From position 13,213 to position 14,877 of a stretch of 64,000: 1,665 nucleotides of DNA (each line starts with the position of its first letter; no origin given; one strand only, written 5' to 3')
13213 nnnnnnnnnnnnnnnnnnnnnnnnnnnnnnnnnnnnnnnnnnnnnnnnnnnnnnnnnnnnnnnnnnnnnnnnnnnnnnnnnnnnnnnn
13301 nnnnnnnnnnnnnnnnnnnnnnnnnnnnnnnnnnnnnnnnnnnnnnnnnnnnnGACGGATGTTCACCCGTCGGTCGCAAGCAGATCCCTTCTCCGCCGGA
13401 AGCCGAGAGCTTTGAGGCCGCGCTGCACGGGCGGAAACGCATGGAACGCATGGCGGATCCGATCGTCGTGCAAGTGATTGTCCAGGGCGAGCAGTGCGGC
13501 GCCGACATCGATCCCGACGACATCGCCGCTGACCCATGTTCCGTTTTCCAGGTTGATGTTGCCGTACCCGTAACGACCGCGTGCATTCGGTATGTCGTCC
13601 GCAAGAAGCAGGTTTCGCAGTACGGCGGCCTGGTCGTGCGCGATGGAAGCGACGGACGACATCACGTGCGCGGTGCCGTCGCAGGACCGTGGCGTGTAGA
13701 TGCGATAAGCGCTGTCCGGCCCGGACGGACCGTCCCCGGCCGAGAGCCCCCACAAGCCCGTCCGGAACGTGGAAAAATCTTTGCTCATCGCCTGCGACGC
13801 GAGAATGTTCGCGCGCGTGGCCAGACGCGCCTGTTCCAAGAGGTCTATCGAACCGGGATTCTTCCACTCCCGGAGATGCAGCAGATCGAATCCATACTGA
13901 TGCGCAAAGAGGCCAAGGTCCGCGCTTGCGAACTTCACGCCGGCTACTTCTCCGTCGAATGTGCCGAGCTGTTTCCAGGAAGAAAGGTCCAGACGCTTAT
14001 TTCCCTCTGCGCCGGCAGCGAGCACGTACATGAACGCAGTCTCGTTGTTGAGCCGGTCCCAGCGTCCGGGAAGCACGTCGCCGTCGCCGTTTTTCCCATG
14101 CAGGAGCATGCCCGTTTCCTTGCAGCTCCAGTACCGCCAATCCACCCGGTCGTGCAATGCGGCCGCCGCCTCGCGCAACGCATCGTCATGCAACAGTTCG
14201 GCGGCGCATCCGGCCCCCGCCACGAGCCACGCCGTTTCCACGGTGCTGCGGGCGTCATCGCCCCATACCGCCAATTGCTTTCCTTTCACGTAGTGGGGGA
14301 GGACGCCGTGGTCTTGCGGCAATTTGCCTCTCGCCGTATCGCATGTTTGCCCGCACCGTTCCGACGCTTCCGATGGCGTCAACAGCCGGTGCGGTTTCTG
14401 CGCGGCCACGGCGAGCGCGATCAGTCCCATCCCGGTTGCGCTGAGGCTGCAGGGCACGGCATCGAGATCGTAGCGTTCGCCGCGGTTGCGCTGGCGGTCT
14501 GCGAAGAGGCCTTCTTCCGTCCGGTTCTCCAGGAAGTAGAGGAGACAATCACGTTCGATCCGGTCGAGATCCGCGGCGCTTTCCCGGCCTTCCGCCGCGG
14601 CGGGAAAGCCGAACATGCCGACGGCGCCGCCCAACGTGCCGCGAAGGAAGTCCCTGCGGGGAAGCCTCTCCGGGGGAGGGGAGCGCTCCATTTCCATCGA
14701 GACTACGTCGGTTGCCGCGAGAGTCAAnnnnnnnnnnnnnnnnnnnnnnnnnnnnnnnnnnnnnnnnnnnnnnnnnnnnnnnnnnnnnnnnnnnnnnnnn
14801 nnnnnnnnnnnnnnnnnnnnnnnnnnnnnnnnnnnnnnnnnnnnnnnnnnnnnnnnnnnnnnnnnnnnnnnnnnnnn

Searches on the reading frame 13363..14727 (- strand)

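Call 63: search_protein_families(library=pfam, proteins=[window:13363-14727:-], max_evalue=0.0001)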
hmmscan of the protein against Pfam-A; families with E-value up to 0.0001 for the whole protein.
window:13363-14727:- (454 aa): 1 family
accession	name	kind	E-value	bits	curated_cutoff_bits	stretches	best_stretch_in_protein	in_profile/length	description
PF10091.15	Glycoamylase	-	3.1e-21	76.3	27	1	227-429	7-218/221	Putative glucoamylase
